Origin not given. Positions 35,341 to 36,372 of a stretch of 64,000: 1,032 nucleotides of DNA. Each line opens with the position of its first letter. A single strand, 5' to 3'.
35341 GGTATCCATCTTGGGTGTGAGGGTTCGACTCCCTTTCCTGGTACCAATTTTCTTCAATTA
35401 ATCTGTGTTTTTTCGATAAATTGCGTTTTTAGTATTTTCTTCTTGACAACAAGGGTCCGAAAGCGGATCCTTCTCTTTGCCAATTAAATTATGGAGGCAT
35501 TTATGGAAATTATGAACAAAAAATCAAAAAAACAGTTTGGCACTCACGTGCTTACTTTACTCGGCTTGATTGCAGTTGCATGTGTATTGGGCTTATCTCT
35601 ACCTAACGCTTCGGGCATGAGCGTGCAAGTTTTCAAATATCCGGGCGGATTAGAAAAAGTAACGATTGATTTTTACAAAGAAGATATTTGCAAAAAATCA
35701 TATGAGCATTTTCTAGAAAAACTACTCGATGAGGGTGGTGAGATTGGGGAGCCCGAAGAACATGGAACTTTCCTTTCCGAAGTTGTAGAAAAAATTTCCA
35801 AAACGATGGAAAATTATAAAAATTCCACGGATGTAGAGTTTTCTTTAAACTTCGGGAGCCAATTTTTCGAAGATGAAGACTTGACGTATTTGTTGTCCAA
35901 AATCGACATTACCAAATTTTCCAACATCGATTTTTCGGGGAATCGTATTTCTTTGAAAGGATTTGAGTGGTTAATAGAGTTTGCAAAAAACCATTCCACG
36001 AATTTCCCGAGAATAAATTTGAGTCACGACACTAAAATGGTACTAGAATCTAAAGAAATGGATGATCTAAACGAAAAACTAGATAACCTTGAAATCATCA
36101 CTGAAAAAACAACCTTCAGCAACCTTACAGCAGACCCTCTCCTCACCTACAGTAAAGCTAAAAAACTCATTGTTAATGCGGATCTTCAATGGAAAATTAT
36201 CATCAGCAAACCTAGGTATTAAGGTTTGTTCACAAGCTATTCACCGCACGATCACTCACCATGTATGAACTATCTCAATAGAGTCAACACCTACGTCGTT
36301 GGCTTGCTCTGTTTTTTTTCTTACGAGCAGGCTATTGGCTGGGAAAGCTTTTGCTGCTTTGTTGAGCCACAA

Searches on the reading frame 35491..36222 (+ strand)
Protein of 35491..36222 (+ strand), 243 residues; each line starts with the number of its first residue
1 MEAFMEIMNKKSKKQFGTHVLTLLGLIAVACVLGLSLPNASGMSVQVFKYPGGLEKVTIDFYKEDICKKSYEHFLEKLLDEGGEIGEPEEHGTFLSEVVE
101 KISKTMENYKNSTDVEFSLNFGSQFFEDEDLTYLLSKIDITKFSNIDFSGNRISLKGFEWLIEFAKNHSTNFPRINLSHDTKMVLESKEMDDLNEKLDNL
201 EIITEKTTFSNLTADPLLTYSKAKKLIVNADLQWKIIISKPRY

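Call 3: search_protein_families(library=pfam, proteins=[window:35491-36222:+], max_evalue=10)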
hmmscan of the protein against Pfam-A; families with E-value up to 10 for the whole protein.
window:35491-36222:+ (243 aa): 2 families
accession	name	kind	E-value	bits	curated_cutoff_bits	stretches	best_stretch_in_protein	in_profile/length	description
PF07611.17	DUF1574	-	0.013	15.3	29.1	1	101-242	131-273/342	Protein of unknown function (DUF1574)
PF13597.11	NRDD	-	0.037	13.1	26.2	1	81-147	372-434/562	Anaerobic ribonucleoside-triphosphate reductase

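Call 4: search_protein_families(library=ncbifam, proteins=[window:35491-36222:+], max_evalue=10)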
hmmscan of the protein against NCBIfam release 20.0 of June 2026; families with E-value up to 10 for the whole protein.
window:35491-36222:+ (243 aa): 2 families
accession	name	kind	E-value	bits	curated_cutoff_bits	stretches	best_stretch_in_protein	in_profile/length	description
NF041236.1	CAS_III-E_sigma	exception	0.033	14.1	100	1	87-199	47-142/206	type III-E CRISPR-associated RpoE-like sigma factor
NF006732.0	PRK09263.1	equivalog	0.088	11.2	657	1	87-147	509-565/712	anaerobic ribonucleoside-triphosphate reductase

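Call 27: find_homologous_proteins(query=window:35491-36222:+, max_evalue=0.001)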
Query window:35491-36222:+ (243 aa): 1 proteins with E <= 0.001 among 484 candidates.
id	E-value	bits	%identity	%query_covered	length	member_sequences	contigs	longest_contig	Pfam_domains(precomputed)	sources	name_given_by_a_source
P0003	2.0e-152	523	100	98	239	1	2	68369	-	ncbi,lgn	-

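Call 29: list_cluster_members(proteins=[P0003, P0001])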
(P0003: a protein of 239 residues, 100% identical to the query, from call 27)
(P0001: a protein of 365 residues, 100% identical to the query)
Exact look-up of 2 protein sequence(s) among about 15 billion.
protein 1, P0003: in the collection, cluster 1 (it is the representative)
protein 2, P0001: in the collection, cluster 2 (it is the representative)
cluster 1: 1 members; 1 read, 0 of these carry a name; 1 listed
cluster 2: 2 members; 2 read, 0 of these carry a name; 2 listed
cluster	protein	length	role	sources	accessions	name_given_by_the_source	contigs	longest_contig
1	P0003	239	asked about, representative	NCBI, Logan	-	-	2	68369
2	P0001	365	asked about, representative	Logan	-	-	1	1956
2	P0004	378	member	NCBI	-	-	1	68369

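Call 30: find_encoding_contigs(protein=P0003, flank=3000, max_places=4)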
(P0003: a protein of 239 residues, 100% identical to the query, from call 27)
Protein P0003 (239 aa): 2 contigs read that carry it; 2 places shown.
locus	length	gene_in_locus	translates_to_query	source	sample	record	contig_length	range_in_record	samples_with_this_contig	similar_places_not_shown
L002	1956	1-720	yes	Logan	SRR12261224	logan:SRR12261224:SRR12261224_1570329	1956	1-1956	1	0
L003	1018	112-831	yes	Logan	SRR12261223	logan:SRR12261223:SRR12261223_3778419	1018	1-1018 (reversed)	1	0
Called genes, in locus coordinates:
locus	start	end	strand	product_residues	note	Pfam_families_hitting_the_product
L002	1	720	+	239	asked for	?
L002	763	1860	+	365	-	-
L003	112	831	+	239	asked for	-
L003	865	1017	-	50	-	?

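Call 41: search_protein_families(library=padloc, proteins=[window:35491-36222:+], max_evalue=10)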
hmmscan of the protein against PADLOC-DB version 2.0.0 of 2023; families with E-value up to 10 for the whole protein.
window:35491-36222:+ (243 aa): 1 family
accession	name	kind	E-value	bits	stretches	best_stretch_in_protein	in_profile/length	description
PDLC03687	HEase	-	0.0088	14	1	180-239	69-128/178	homing endonuclease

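Call 42: search_protein_families(library=phrogs, proteins=[window:35491-36222:+], max_evalue=10)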
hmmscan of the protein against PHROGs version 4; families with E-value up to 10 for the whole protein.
window:35491-36222:+ (243 aa): 1 family
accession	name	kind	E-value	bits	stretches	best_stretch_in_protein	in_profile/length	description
phrog_3921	-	unknown function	0.24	11.8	1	62-108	161-206/227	-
